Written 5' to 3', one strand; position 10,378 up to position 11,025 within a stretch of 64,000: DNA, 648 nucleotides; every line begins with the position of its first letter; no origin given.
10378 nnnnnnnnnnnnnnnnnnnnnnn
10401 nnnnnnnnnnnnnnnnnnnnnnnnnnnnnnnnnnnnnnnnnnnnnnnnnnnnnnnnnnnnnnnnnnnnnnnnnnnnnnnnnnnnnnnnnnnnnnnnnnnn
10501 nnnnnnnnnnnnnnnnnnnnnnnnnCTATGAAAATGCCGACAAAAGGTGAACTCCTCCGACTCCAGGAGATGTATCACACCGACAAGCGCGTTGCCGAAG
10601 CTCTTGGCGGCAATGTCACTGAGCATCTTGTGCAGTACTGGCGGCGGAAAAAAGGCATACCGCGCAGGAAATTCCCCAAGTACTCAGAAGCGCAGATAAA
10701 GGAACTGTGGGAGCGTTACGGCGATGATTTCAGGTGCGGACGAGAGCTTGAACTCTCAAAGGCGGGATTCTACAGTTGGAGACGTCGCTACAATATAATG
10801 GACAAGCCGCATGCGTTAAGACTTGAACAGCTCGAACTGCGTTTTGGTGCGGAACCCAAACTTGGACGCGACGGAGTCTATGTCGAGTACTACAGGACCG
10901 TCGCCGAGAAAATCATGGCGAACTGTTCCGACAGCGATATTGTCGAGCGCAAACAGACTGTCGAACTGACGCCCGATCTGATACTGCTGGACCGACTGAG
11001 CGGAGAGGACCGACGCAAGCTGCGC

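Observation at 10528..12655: Apparently catalytically degenerate LeuC-like aconitase-family large subunit with HTH-like N-terminal extension, paired with an intact LeuD type-2 small subunit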

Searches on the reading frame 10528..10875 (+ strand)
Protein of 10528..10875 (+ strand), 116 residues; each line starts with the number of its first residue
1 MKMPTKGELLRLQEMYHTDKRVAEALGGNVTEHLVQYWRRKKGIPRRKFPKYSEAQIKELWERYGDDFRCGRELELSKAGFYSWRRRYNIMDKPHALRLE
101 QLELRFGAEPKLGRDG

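Call 9: search_protein_families(library=pfam, proteins=[window:10528-10875:+], max_evalue=10)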
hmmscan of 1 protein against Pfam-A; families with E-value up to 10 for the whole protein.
seq(116 aa): 2 families
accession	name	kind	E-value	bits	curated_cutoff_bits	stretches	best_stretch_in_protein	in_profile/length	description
PF01527.26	HTH_Tnp_1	-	0.013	16.2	24.1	1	52-103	7-64/75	Transposase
PF13384.12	HTH_23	-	0.087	13.1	24.6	1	10-41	12-40/50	Homeodomain-like domain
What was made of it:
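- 10681..10803 (+): HTH unit 2 (residues 52-92; helices 54-64, 67-73 and 78-87; sequence .............), homologous to unit 1. Weak HTH_Tnp_1 match (call 9).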

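Call 10: search_protein_families(library=ncbifam, proteins=[window:10528-10875:+], max_evalue=10)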
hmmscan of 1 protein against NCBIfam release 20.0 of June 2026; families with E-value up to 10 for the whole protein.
seq(116 aa): 2 families
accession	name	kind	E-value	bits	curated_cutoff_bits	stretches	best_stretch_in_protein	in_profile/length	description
NF046037.1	carphisopro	domain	0.0002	21.5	38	1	21-51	13-41/54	carph-isopro domain-containing protein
NF047593.1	IS66_ISAeme5_TnpA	equivalog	0.1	13.1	28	1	72-92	25-45/79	IS66 family insertion sequence element accessory protein TnpA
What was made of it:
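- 10540..10662 (+): HTH unit 1 (residues 5-45; helices 6-16, 19-26 and 32-41; sequence ...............). Weak Pfam HTH_23 and NCBIfam 'carph-isopro' matches (calls 9, 10).
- On HTH_23 (PF13384) / 'carph-isopro' domain (NF046037); the N-terminal head: NF046037 21.5 bits against 38 (calls 9, 10).
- The window's own HTH units score below the Pfam and NCBIfam cut-offs (13-22 bits; calls 9, 10).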

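Call 44: search_protein_representatives(alignment_id=A3)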
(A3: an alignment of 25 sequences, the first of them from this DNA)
Query: 25 sequences, 105 profile positions. Proteins with E-value up to 0.001 (for the whole library): 393; up to 1e-10: 91; up to 1e-30: 31. The best 150 are listed.
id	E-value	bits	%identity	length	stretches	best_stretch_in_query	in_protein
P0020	1.4e-52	192.6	-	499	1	1-105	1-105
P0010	1.2e-51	189.5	-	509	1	1-105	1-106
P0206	2.4e-50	185.3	-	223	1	1-105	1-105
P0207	1.1e-49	183.2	-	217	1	3-105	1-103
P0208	4.5e-49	181.2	-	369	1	1-105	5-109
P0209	1.5e-48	179.6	-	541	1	2-105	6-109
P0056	4.2e-48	178.1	-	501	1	1-105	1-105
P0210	5.8e-48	177.7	-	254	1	2-105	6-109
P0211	9.8e-48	176.9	-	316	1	2-105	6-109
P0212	5.8e-47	174.5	-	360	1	2-105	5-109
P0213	1.1e-46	173.6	-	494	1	1-105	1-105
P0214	2.8e-46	172.3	-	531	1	2-105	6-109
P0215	2.2e-44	166.2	-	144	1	1-105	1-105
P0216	5.5e-44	164.9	-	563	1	2-105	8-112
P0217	1.1e-43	163.9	-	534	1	3-105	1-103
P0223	6.1e-40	151.9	-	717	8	8-97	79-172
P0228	3.7e-36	139.7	-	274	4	6-89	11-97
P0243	3.2e-23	98.1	-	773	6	5-98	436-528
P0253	1.8e-18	82.9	-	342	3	5-90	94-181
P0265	4.3e-14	68.8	-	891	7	18-90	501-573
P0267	1.2e-13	67.4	-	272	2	7-90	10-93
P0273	1.7e-12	63.7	-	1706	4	9-90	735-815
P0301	5.6e-10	55.6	-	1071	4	11-90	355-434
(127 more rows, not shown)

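Call 46: predict_structure(alignment_id=A3)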
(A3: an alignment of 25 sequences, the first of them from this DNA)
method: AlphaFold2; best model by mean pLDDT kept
length: 106 residues; sequences in the alignment: 25
mean_pLDDT: 89.3   pTM: 0.58
mean pLDDT of the five models: 89.3, 88.4, 87.6, 85.3, 84.4
residues with pLDDT >= 90: 78; 70-90: 17; 50-70: 10; < 50: 1
segments of 3 or more residues with pLDDT < 50: none
pLDDT, mean of each block of 10 residues (from residue 1): 90 92 91 95 86 94 95 96 96 77 56
secondary structure, 60 per line:
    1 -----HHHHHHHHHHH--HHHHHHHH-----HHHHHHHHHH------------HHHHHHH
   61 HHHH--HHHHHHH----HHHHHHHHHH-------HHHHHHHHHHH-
elements in order: H6-16 H19-26 H32-41 H54-64 H67-73 H78-87 H95-105
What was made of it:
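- On HTH_23 / 'carph-isopro' domain: Two three-helix bundles, pLDDT 89 (call 46).
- Two three-helix bundles in the AF2 model, pLDDT 89 (call 46).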

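Call 48: search_protein_families(library=pfam, proteins=[P0228, P0243, P0267, P0223, P0253, P0265, P0273, P0301], max_evalue=0.01)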
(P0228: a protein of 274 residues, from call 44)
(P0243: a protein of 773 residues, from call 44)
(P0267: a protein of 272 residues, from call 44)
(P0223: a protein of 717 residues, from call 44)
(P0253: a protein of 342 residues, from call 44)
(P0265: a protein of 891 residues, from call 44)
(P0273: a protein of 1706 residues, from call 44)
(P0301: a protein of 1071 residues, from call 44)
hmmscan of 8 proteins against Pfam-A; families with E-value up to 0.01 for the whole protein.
P0228 (274 aa): 28 families (the best 25 are shown)
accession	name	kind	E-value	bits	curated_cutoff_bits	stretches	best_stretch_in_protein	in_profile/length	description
PF13384.12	HTH_23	-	2.8e-28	97.4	24.6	4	126-147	19-40/50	Homeodomain-like domain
PF15943.11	YdaS_toxin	-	9.8e-20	70.6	30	2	120-152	4-37/65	Bacterial toxin YdaS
PF12728.13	HTH_17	-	3.6e-17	62.8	27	2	130-153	7-30/51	Helix-turn-helix domain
PF13518.12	HTH_28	-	2.7e-15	56.6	25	0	126-147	14-35/52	Helix-turn-helix domain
PF14549.12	P22_Cro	-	1.9e-14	53.6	30.2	1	123-151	8-34/60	DNA-binding transcriptional regulator Cro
PF13551.12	HTH_29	-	4.8e-13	49.4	28.1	0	129-146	17-34/64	Winged helix-turn helix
PF01527.26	HTH_Tnp_1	-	1.8e-12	47.7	24.1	0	106-171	4-73/75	Transposase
PF18024.7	HTH_50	-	8.2e-12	45.1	27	0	106-150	5-49/50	Helix-turn-helix domain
PF13022.12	HTH_Tnp_1_2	-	2.3e-11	44.3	27.9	0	221-248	20-49/122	Helix-turn-helix of insertion element transposase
PF06056.18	Terminase_5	-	2.4e-07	31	20.3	0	129-147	18-36/58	Putative ATPase subunit of terminase (gpP-like)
PF07022.19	Phage_CI_repr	-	8.7e-07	29.6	22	0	123-155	11-42/65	Bacteriophage CI repressor helix-turn-helix domain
PF23125.1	Xre-MbcA-ParS_M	-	1.1e-06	28.6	27.8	0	176-202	5-31/51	Antitoxin Xre/MbcA/ParS-like, middle domain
PF05269.17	Phage_CII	-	1.5e-06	28.8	21.3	0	227-249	25-47/91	Bacteriophage CII protein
PF02446.23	Glyco_hydro_77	-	1.5e-06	27.9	25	0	97-153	290-347/465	4-alpha-glucanotransferase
PF13404.12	HTH_AsnC-type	-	1.8e-05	24.9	27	0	75-90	21-36/42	AsnC-type helix-turn-helix domain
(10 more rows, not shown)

P0243 (773 aa): 37 families (the best 25 are shown)
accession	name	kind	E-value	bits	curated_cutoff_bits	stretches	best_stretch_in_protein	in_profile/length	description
PF13384.12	HTH_23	-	8.1e-32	108.6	24.6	1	391-421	9-39/50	Homeodomain-like domain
PF00382.24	TFIIB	-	4.7e-30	103.9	23.6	2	110-185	2-77/92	Transcription factor TFIIB repeat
PF24625.1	DUF7626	-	1.4e-15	57.2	27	0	579-605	5-31/55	Domain of unknown function (DUF7626)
PF08281.18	Sigma70_r4_2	-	8.5e-15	54.6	25.7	0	345-373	18-47/54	Sigma-70, region 4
PF19610.4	DUF6115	-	1.5e-14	55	27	0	664-694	96-124/134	Family of unknown function (DUF6115)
PF13412.12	HTH_24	-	4e-14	52.4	21.9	0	403-423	21-41/48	Winged helix-turn-helix DNA-binding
PF02796.21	HTH_7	-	5.4e-14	52.5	23.8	0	390-414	12-36/45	Helix-turn-helix domain of resolvase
PF00196.25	GerE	-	4.8e-13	49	23.5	0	489-516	13-40/57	Bacterial regulatory proteins, luxR family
PF13518.12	HTH_28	-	1.1e-11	45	25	0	485-516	4-35/52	Helix-turn-helix domain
PF13404.12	HTH_AsnC-type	-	1.1e-10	41.5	27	0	403-423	21-41/42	AsnC-type helix-turn-helix domain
PF04645.17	DUF603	-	1.6e-10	41.4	22.6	0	429-469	2-41/181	Protein of unknown function, DUF603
PF07750.17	GcrA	-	1e-09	39.4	26.9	0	581-619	9-48/155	GcrA cell cycle regulator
PF13936.12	HTH_38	-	1.2e-09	38.2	27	0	394-416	15-37/44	Helix-turn-helix domain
PF01381.28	HTH_3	-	1.4e-08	35.1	23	0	401-418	11-28/55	Helix-turn-helix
PF04545.22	Sigma70_r4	-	1.5e-08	34.4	24.1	0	497-515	24-42/50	Sigma-70, region 4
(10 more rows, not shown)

P0267 (272 aa): 28 families (the best 25 are shown)
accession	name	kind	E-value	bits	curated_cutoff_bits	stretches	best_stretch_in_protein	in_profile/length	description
PF13384.12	HTH_23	-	2e-24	85.1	24.6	3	182-214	6-38/50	Homeodomain-like domain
PF13518.12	HTH_28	-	8.1e-12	45.5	25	1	183-214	2-33/52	Helix-turn-helix domain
PF06056.18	Terminase_5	-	7.5e-11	42.2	20.3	1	230-266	2-38/58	Putative ATPase subunit of terminase (gpP-like)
PF13551.12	HTH_29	-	2.5e-09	37.6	28.1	1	183-216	1-35/64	Winged helix-turn helix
PF02796.21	HTH_7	-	8.9e-09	35.8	23.8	1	182-210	7-38/45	Helix-turn-helix domain of resolvase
PF01381.28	HTH_3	-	4.2e-08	33.5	23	0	191-213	7-29/55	Helix-turn-helix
PF01527.26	HTH_Tnp_1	-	5.9e-08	33.3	24.1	0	234-264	16-46/75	Transposase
PF13936.12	HTH_38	-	1.1e-07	32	27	1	231-258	10-37/44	Helix-turn-helix domain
PF00196.25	GerE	-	4.9e-07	29.7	23.5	0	185-211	9-35/57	Bacterial regulatory proteins, luxR family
PF08281.18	Sigma70_r4_2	-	1.6e-06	28.1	25.7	0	182-213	14-46/54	Sigma-70, region 4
PF07750.17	GcrA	-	4.6e-06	27.5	26.9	0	229-257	3-35/155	GcrA cell cycle regulator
PF14549.12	P22_Cro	-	6.5e-06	26.3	30.2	1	197-224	13-38/60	DNA-binding transcriptional regulator Cro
PF14493.12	HTH_40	-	9e-06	26.3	27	0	232-260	3-31/89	Helix-turn-helix domain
PF15943.11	YdaS_toxin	-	9.4e-06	25.8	30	0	197-216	12-32/65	Bacterial toxin YdaS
PF12728.13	HTH_17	-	1.6e-05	25.5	27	0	197-221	5-30/51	Helix-turn-helix domain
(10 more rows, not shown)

P0223 (717 aa): 40 families (the best 25 are shown)
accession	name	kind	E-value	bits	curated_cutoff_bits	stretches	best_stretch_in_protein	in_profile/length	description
PF13384.12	HTH_23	-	5.1e-44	147.4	24.6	5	130-160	10-41/50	Homeodomain-like domain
PF12728.13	HTH_17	-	8.1e-37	125.7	27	0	93-136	7-50/51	Helix-turn-helix domain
PF15943.11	YdaS_toxin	-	1.3e-30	105.5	30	0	483-515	1-34/65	Bacterial toxin YdaS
PF13518.12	HTH_28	-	5.7e-30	103.5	25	0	660-689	5-34/52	Helix-turn-helix domain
PF14549.12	P22_Cro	-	2.5e-23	82.1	30.2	0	537-558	9-30/60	DNA-binding transcriptional regulator Cro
PF01527.26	HTH_Tnp_1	-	3.4e-23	82.1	24.1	0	136-173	23-62/75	Transposase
PF13551.12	HTH_29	-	2.3e-21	76.1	28.1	0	130-159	4-35/64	Winged helix-turn helix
PF18024.7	HTH_50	-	2.9e-21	75.3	27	0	80-112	16-48/50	Helix-turn-helix domain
PF13411.12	MerR_1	-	5.7e-19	68.4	21.6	0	441-469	4-31/69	MerR HTH family regulatory protein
PF01381.28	HTH_3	-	3.3e-16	59.5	23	0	140-159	13-32/55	Helix-turn-helix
PF10668.15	Phage_terminase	-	1.1e-15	57.5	22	0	235-252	27-44/67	Phage terminase small subunit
PF13542.12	HTH_Tnp_ISL3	-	3.4e-15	55.7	27.4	1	658-691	18-50/51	Helix-turn-helix domain of transposase family ISL3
PF06056.18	Terminase_5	-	8e-13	48.6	20.3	0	665-683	11-29/58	Putative ATPase subunit of terminase (gpP-like)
PF02042.20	RWP-RK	-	1.5e-12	47.6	29.3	0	385-414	13-42/49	RWP-RK domain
PF08281.18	Sigma70_r4_2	-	5.5e-12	45.6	25.7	0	667-689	26-48/54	Sigma-70, region 4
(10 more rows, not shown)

P0253 (342 aa): 10 families
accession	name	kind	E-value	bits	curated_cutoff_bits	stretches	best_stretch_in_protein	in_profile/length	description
PF13384.12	HTH_23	-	8.8e-20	70.4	24.6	1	20-51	9-40/50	Homeodomain-like domain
PF13518.12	HTH_28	-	1.1e-13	51.5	25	1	20-60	4-44/52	Helix-turn-helix domain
PF19610.4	DUF6115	-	1.9e-05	25.5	27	0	12-40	94-122/134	Family of unknown function (DUF6115)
PF15943.11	YdaS_toxin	-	6.8e-05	23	30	0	158-193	12-45/65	Bacterial toxin YdaS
PF04967.18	HTH_10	-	0.00026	21.2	23.1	0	157-173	26-42/53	HTH DNA binding domain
PF13412.12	HTH_24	-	0.00098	19.1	21.9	0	155-172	18-35/48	Winged helix-turn-helix DNA-binding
PF18488.6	WYL_3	-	0.0021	18.8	25.3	0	94-123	4-33/63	WYL domain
PF13404.12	HTH_AsnC-type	-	0.0022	18.2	27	0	155-172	18-35/42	AsnC-type helix-turn-helix domain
PF02796.21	HTH_7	-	0.0059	17.1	23.8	0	19-50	12-43/45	Helix-turn-helix domain of resolvase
PF08279.18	HTH_11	-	0.008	16.5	25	0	148-173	10-34/55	HTH domain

P0265 (891 aa): 16 families
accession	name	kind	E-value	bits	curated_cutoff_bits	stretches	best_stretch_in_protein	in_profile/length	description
PF13518.12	HTH_28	-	3.6e-17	62.6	25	0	541-569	7-35/52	Helix-turn-helix domain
PF13384.12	HTH_23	-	2.3e-15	56.3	24.6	0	549-569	20-40/50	Homeodomain-like domain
PF13411.12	MerR_1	-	6e-12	45.9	21.6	0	23-58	6-39/69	MerR HTH family regulatory protein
PF07022.19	Phage_CI_repr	-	4e-11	43.5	22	0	544-569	10-35/65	Bacteriophage CI repressor helix-turn-helix domain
PF12728.13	HTH_17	-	2.4e-06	28.2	27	0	550-569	5-24/51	Helix-turn-helix domain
PF06056.18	Terminase_5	-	3.8e-06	27.2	20.3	0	550-569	17-36/58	Putative ATPase subunit of terminase (gpP-like)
PF01381.28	HTH_3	-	4.1e-05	24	23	0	539-568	3-31/55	Helix-turn-helix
PF01527.26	HTH_Tnp_1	-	6.4e-05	23.5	24.1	0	303-334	29-63/75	Transposase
PF01418.23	HTH_6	-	9.1e-05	22.8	28.3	0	89-110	39-60/77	Helix-turn-helix domain, rpiR family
PF13404.12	HTH_AsnC-type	-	0.00024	21.3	27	0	545-565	16-36/42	AsnC-type helix-turn-helix domain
PF04218.19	CENP-B_N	-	0.00034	20.6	21.2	0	437-452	27-42/53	CENP-B N-terminal DNA-binding domain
PF13730.12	HTH_36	-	0.00055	20.1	25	0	552-568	31-47/55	Helix-turn-helix domain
PF01325.25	Fe_dep_repress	-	0.0016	19.1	26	0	654-679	14-39/60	Iron dependent repressor, N-terminal DNA binding domain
PF00356.27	LacI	-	0.0031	17.7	27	0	551-565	4-18/46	Bacterial regulatory proteins, lacI family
PF13551.12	HTH_29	-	0.004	17.7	28.1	0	550-569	16-35/64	Winged helix-turn helix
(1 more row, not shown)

P0273 (1706 aa): 57 families (the best 25 are shown)
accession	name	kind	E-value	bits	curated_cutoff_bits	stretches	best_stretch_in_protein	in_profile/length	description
PF13384.12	HTH_23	-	2e-60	199.6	24.6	5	1187-1222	4-39/50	Homeodomain-like domain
PF02796.21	HTH_7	-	6.8e-47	157.8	23.8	2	1188-1219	9-40/45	Helix-turn-helix domain of resolvase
PF13518.12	HTH_28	-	2.6e-42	143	25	2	1191-1222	3-34/52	Helix-turn-helix domain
PF13551.12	HTH_29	-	6.1e-27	93.9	28.1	0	459-494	8-44/64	Winged helix-turn helix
PF08281.18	Sigma70_r4_2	-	1.8e-21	75.9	25.7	0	1002-1034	14-47/54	Sigma-70, region 4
PF06056.18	Terminase_5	-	7.4e-18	64.7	20.3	0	1190-1241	3-50/58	Putative ATPase subunit of terminase (gpP-like)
PF01527.26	HTH_Tnp_1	-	2.3e-17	63.4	24.1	1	1188-1224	10-47/75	Transposase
PF15943.11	YdaS_toxin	-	3.5e-16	59.2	30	0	792-816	12-36/65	Bacterial toxin YdaS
PF19610.4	DUF6115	-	3.9e-16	60.1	27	0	386-430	80-124/134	Family of unknown function (DUF6115)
PF01381.28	HTH_3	-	5.4e-15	55.6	23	1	851-896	8-53/55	Helix-turn-helix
PF12728.13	HTH_17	-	1.2e-13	51.5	27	0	1203-1222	4-23/51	Helix-turn-helix domain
PF00196.25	GerE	-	3.5e-13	49.4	23.5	0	778-800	7-29/57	Bacterial regulatory proteins, luxR family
PF13542.12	HTH_Tnp_ISL3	-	4.7e-12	45.6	27.4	0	853-871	27-45/51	Helix-turn-helix domain of transposase family ISL3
PF14493.12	HTH_40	-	2.8e-11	44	27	0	52-104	5-56/89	Helix-turn-helix domain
PF13560.12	HTH_31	-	5e-11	43.2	27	1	851-900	13-63/64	Helix-turn-helix domain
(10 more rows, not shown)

P0301 (1071 aa): 33 families (the best 25 are shown)
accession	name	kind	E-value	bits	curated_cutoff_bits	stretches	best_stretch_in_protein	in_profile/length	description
PF13384.12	HTH_23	-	4.4e-43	144.4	24.6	4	498-526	14-43/50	Homeodomain-like domain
PF13518.12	HTH_28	-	2.9e-26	91.7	25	0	875-898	9-32/52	Helix-turn-helix domain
PF08281.18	Sigma70_r4_2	-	1.5e-17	63.4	25.7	0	357-380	23-46/54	Sigma-70, region 4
PF01527.26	HTH_Tnp_1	-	1.9e-17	63.7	24.1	1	587-647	4-65/75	Transposase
PF13551.12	HTH_29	-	2.2e-16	60.1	28.1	0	650-676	6-33/64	Winged helix-turn helix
PF01381.28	HTH_3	-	4.5e-16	59.1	23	0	694-731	7-41/55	Helix-turn-helix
PF06056.18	Terminase_5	-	7.9e-15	55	20.3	0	355-382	8-35/58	Putative ATPase subunit of terminase (gpP-like)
PF02796.21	HTH_7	-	4.4e-14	52.8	23.8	0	685-710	10-35/45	Helix-turn-helix domain of resolvase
PF13936.12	HTH_38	-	4.9e-13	49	27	0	444-467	14-37/44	Helix-turn-helix domain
PF04545.22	Sigma70_r4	-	1.1e-12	47.7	24.1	0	447-474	17-44/50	Sigma-70, region 4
PF12728.13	HTH_17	-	3.2e-12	46.9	27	0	555-580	7-32/51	Helix-turn-helix domain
PF15943.11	YdaS_toxin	-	2.6e-10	40.4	30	0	979-1011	10-44/65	Bacterial toxin YdaS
PF13412.12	HTH_24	-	5.5e-09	35.9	21.9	0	448-468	15-35/48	Winged helix-turn-helix DNA-binding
PF04218.19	CENP-B_N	-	1.1e-07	31.8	21.2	0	587-629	4-45/53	CENP-B N-terminal DNA-binding domain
PF14549.12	P22_Cro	-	1.3e-07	31.7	30.2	0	978-1012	10-43/60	DNA-binding transcriptional regulator Cro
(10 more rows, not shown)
